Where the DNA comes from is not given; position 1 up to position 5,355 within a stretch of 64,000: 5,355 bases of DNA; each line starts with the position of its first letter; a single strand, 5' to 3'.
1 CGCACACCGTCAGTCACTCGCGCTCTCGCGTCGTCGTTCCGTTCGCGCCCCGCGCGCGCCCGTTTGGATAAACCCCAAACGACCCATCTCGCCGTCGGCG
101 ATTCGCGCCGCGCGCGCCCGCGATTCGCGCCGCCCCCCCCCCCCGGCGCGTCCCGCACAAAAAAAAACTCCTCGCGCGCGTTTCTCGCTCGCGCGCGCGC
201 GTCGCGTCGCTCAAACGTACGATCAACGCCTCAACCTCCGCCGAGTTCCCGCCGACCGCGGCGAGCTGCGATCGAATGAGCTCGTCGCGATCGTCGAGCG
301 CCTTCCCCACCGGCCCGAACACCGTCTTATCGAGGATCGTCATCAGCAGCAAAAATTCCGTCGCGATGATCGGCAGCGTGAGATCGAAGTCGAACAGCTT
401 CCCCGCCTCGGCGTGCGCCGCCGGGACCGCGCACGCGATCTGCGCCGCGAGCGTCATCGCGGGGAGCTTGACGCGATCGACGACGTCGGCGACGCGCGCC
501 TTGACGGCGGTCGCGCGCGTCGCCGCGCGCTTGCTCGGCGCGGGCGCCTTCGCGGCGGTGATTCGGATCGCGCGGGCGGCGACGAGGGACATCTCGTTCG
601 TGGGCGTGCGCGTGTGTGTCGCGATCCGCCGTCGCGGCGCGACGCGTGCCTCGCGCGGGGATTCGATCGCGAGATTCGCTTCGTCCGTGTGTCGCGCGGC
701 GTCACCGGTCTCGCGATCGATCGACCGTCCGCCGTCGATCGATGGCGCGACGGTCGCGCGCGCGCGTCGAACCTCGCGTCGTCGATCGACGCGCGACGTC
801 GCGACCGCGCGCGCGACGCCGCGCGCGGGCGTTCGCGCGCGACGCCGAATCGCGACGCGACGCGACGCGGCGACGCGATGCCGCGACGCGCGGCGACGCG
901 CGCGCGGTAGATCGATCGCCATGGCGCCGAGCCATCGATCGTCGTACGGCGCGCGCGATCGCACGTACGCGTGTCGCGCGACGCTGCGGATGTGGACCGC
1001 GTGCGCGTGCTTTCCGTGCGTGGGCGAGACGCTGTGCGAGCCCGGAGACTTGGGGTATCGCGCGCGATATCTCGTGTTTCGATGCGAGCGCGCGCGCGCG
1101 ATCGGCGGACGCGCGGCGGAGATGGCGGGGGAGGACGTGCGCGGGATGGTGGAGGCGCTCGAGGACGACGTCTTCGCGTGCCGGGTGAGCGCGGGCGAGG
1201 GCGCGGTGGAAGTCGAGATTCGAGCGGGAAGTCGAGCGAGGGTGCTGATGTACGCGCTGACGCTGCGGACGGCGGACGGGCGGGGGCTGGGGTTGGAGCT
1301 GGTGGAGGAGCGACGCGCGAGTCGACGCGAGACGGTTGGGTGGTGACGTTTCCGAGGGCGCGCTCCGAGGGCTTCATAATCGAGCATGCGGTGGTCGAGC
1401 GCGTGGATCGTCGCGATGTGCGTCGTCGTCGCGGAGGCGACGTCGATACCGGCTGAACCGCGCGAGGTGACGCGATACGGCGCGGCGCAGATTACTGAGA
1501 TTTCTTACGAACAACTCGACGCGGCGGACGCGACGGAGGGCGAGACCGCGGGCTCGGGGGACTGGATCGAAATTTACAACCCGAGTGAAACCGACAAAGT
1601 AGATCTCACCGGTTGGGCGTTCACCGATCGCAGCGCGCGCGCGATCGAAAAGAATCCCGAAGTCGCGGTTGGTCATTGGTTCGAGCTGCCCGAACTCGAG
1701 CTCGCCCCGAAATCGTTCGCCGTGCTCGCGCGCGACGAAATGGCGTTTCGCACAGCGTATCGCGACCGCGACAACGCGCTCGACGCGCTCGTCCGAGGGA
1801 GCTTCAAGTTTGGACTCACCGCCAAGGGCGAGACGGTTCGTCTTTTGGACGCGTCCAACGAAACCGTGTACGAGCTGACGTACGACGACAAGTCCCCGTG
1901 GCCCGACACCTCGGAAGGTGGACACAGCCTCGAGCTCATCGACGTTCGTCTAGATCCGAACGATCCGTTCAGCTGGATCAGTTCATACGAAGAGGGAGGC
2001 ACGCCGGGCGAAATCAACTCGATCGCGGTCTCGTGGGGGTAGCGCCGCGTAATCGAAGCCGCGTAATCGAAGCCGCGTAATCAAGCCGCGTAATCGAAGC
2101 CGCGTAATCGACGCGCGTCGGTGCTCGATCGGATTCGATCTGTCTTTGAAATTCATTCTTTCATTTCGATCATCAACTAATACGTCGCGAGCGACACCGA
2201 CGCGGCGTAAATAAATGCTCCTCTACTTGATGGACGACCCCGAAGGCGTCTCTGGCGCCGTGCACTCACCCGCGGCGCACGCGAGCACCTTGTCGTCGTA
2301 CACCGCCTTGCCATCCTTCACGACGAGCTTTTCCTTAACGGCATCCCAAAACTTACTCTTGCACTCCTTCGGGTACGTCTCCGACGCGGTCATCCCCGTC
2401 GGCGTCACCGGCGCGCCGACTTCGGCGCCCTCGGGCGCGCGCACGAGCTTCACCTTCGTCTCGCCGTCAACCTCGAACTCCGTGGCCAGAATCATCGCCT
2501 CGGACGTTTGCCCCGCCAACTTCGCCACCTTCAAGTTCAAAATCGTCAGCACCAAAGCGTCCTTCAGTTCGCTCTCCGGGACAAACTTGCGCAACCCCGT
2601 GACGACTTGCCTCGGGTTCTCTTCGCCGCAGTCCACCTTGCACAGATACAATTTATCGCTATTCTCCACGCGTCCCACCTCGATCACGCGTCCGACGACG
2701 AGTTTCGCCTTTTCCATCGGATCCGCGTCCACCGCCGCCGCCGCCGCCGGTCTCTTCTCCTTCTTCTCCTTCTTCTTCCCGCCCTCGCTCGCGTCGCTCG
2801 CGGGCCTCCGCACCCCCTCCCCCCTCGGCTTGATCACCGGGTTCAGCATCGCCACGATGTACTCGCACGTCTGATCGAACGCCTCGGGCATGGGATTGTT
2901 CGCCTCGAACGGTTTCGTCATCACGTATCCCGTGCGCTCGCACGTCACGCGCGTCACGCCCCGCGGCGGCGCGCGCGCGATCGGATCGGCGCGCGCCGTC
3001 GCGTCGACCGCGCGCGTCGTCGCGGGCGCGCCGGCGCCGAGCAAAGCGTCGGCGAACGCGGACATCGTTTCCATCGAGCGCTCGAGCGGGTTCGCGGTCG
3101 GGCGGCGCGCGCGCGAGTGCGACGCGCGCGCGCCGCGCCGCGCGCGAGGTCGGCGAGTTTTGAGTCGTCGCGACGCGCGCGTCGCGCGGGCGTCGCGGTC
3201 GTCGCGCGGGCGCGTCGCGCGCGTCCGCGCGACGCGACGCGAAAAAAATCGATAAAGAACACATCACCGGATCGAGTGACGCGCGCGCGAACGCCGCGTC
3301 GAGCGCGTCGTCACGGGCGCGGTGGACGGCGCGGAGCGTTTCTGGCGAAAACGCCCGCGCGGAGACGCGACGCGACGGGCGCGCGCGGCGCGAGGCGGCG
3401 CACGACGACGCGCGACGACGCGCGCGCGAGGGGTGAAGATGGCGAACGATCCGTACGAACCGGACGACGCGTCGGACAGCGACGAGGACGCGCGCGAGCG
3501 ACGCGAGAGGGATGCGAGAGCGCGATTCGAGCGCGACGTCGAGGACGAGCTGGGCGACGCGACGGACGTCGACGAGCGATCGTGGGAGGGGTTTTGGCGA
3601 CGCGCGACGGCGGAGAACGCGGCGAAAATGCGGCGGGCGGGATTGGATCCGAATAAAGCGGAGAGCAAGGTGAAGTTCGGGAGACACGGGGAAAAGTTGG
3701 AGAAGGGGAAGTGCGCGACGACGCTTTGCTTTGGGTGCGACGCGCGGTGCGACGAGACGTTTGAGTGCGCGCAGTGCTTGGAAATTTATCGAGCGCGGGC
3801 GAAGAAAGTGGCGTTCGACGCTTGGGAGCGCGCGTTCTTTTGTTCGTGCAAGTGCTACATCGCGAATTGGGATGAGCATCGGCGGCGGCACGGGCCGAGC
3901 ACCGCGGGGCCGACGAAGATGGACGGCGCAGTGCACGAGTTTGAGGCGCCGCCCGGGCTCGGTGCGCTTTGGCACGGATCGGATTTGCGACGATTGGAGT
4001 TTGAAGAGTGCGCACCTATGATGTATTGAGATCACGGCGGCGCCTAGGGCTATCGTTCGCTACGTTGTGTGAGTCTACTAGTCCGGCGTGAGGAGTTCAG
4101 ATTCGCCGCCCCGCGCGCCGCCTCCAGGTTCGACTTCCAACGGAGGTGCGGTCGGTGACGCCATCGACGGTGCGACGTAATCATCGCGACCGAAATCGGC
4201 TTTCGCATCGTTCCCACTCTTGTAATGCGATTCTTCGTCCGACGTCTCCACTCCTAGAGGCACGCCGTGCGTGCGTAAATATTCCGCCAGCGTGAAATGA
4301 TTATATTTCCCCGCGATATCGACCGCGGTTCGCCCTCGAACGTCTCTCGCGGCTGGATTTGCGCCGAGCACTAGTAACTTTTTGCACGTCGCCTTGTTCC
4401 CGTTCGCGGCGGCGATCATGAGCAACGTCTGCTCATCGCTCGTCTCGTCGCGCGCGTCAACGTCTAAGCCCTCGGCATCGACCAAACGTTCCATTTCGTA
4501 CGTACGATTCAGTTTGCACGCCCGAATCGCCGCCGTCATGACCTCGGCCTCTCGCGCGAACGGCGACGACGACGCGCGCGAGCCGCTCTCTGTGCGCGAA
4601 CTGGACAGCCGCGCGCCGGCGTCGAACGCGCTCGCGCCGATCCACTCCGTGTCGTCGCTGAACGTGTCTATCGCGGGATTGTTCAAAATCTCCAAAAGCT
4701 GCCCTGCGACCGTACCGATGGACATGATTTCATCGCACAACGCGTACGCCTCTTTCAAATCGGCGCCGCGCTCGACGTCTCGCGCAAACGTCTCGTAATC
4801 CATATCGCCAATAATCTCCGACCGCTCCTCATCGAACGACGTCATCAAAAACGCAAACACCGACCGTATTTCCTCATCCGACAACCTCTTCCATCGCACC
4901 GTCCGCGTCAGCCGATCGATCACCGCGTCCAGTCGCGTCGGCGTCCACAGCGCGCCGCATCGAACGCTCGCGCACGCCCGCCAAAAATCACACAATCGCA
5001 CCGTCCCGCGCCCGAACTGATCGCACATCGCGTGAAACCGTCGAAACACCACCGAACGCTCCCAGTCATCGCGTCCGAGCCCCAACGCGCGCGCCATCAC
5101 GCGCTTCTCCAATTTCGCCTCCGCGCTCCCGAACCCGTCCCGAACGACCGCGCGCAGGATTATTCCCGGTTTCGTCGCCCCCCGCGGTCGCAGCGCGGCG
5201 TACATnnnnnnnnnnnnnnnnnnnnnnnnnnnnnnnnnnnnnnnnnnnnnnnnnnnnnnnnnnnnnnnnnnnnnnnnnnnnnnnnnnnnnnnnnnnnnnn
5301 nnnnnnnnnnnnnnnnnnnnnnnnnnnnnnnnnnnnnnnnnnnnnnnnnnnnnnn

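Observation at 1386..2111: Stand-alone secreted lamin-tail-domain (LTD) protein of bacterial type, with a 14-bp tandem repeat fused to its stop codon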

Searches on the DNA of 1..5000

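Call 72: search_rna_families(source=window, start=1, end=5000, threshold=evalue, max_evalue=1)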
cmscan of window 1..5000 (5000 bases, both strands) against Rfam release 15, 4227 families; matches with E-value up to 1: 0.
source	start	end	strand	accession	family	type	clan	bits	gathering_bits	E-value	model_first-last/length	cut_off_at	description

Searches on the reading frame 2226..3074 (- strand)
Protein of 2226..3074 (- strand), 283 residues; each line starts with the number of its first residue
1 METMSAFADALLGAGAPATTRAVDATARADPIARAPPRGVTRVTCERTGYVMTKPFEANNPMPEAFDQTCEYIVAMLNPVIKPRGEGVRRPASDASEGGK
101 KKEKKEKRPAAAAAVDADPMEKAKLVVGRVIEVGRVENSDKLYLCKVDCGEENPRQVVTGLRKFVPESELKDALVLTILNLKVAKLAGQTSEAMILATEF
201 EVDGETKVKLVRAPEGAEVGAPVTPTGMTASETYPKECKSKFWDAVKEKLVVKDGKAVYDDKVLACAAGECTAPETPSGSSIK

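Call 45: search_protein_families(library=pfam, proteins=[window:2226-3074:-], max_evalue=0.01)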
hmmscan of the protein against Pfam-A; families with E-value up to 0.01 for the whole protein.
window:2226-3074:- (283 aa): 1 family
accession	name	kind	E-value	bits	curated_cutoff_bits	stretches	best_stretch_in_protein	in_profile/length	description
PF01588.26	tRNA_bind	-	2.4e-26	92.1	27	1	125-221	1-95/96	Putative tRNA binding domain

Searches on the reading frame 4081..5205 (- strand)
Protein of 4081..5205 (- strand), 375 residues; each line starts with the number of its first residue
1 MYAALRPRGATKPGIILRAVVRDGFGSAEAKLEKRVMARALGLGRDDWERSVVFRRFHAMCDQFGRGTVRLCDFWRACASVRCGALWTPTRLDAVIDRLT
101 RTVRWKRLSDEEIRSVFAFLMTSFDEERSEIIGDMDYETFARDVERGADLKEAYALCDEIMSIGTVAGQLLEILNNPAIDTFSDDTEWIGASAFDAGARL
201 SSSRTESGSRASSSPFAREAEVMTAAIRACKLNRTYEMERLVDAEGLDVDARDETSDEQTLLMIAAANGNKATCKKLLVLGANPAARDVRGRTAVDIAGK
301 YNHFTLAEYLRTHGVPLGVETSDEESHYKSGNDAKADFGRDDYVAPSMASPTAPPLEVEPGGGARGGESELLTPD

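Call 45: search_protein_families(library=pfam, proteins=[window:4081-5205:-], max_evalue=0.01)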
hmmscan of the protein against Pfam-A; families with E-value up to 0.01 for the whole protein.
window:4081-5205:- (375 aa): 5 families
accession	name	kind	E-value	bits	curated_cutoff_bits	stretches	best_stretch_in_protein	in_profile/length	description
PF12796.13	Ank_2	-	7.8e-09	36.4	27.3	1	229-314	4-83/90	Ankyrin repeats (3 copies)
PF13857.12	Ank_5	-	1.9e-07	31.7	27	1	246-298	5-56/56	Ankyrin repeats (many copies)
PF13637.12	Ank_4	-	1.9e-07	31.6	22.7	2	228-278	3-50/50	Ankyrin repeats (many copies)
PF00023.36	Ank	-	8.1e-06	26.3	21.1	1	258-288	2-32/33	Ankyrin repeat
PF13606.12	Ank_3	-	0.00073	20.2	22.3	0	258-284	2-28/30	Ankyrin repeat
